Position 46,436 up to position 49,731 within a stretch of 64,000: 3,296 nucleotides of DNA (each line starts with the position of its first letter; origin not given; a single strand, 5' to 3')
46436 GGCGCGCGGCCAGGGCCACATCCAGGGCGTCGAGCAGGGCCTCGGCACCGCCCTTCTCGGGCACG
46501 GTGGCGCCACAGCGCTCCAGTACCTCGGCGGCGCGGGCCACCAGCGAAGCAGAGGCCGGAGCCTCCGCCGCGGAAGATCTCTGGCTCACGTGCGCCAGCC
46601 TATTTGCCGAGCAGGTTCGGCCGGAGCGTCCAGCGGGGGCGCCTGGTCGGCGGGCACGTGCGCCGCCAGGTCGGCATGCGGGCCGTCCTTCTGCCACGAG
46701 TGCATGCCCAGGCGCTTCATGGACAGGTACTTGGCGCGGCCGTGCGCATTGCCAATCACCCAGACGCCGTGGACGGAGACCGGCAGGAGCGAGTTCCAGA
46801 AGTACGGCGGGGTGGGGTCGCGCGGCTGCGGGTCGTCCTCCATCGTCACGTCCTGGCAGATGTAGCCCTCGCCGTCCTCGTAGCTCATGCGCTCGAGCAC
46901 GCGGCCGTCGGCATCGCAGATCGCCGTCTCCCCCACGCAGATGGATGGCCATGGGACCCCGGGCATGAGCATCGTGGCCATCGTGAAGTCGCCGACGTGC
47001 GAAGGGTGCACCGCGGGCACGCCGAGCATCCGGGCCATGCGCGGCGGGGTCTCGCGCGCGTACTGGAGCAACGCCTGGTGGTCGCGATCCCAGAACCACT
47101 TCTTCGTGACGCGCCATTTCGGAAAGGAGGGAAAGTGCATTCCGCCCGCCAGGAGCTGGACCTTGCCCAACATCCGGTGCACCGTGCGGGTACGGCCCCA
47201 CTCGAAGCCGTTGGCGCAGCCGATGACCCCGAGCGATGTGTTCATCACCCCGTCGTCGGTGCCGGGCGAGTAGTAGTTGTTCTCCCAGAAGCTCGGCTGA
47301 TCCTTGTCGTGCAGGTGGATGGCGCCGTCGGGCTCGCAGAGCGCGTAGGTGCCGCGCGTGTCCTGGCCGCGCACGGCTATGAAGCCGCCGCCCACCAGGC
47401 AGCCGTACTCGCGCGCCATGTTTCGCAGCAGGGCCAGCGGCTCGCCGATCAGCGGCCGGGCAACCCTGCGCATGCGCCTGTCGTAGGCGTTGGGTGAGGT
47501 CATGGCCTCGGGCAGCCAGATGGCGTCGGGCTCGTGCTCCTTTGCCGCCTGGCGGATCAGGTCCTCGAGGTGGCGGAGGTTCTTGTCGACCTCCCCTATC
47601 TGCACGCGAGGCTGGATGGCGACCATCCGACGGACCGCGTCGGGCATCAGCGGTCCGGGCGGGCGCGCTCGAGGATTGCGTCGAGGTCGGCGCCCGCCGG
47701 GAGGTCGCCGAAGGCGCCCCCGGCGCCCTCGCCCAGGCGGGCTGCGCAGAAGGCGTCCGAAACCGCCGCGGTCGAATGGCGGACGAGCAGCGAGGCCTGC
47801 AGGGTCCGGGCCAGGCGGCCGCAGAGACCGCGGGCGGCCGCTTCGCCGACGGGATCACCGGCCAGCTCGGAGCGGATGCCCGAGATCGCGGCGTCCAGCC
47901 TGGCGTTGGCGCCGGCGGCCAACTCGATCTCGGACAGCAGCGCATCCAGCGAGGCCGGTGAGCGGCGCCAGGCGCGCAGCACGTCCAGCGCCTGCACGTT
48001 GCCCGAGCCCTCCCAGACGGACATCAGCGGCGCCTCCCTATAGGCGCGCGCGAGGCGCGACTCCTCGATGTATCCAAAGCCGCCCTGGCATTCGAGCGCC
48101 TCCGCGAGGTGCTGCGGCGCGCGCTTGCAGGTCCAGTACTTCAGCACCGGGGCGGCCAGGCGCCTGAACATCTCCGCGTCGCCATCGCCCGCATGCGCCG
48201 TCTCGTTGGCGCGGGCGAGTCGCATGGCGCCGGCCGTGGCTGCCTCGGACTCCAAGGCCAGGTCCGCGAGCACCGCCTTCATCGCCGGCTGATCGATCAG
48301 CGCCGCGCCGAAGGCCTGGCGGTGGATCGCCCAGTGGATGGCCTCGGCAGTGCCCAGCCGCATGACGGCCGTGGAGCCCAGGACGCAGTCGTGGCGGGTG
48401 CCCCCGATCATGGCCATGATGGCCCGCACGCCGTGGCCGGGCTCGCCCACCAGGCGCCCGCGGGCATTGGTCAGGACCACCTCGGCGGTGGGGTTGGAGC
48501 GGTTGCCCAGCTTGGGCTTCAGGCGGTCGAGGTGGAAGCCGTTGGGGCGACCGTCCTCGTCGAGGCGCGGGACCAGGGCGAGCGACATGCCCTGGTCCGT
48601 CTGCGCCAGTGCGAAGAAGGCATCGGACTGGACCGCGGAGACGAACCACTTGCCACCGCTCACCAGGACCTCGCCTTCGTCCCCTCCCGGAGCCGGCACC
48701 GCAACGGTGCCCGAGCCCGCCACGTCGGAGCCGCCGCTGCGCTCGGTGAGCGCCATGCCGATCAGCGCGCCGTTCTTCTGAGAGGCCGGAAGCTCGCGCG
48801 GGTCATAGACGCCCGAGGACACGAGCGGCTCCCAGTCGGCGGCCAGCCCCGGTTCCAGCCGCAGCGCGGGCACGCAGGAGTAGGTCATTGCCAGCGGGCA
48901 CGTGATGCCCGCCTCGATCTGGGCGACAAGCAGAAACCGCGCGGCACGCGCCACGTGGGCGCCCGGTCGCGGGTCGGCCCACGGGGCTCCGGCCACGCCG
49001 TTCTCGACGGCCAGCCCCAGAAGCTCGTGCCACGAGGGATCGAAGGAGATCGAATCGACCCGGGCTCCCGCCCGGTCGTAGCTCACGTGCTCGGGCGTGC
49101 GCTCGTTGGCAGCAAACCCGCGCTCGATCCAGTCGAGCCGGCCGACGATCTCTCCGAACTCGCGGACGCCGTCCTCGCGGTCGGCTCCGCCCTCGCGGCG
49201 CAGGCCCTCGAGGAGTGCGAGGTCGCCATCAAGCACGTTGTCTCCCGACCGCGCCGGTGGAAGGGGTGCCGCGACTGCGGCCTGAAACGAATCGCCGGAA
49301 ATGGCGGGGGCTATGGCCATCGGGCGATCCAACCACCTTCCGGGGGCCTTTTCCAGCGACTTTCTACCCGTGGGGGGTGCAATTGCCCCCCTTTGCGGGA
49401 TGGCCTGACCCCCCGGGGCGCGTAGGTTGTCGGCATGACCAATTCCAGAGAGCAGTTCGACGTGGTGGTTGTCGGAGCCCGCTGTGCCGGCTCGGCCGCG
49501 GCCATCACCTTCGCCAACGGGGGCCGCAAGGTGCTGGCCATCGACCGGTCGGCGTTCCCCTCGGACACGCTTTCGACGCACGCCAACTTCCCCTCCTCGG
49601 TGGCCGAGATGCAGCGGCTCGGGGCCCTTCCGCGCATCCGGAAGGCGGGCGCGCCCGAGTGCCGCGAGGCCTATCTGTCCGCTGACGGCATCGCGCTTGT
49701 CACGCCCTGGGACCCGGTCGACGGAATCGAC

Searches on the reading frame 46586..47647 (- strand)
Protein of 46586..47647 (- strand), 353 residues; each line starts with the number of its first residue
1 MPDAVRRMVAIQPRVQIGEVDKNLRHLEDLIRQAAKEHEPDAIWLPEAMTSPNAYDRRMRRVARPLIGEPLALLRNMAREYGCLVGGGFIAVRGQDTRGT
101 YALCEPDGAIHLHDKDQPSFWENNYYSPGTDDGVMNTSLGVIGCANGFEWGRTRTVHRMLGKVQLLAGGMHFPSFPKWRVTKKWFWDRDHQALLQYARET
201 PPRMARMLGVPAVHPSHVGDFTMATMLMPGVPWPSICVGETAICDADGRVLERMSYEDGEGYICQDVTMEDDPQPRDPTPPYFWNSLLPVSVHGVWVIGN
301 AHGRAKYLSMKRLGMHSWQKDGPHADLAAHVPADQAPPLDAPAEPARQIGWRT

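Call 73: search_protein_families(library=pfam, proteins=[window:46586-47647:-])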
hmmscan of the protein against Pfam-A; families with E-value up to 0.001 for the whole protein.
window:46586-47647:- (353 aa): 1 family
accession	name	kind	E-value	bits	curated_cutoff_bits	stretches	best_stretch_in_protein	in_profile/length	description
PF00795.27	CN_hydrolase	-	6.9e-11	42.4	23.2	1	14-269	8-248/256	Carbon-nitrogen hydrolase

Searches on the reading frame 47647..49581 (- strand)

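Call 73: search_protein_families(library=pfam, proteins=[window:47647-49581:-])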
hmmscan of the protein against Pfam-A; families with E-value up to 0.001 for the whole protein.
window:47647-49581:- (644 aa): 5 families
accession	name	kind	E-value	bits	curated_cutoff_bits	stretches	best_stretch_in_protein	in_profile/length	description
PF18158.6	AidB_N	-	2.1e-47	161.5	22.9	1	108-261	3-156/156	Adaptive response protein AidB N-terminal domain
PF00441.29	Acyl-CoA_dh_1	-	5e-24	85.6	22.4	1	382-537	1-148/150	Acyl-CoA dehydrogenase, C-terminal domain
PF02770.24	Acyl-CoA_dh_M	-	1.1e-13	51.6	33.3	1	276-372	2-96/97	Acyl-CoA dehydrogenase, middle domain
PF08028.16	Acyl-CoA_dh_2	-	1.1e-07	32.6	22.7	1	412-519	16-125/134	Acyl-CoA dehydrogenase, C-terminal domain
PF22924.1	ACOX_C_alpha1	-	0.00048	20.4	27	1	476-536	106-166/169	Acyl-CoA oxidase, C-alpha1 domain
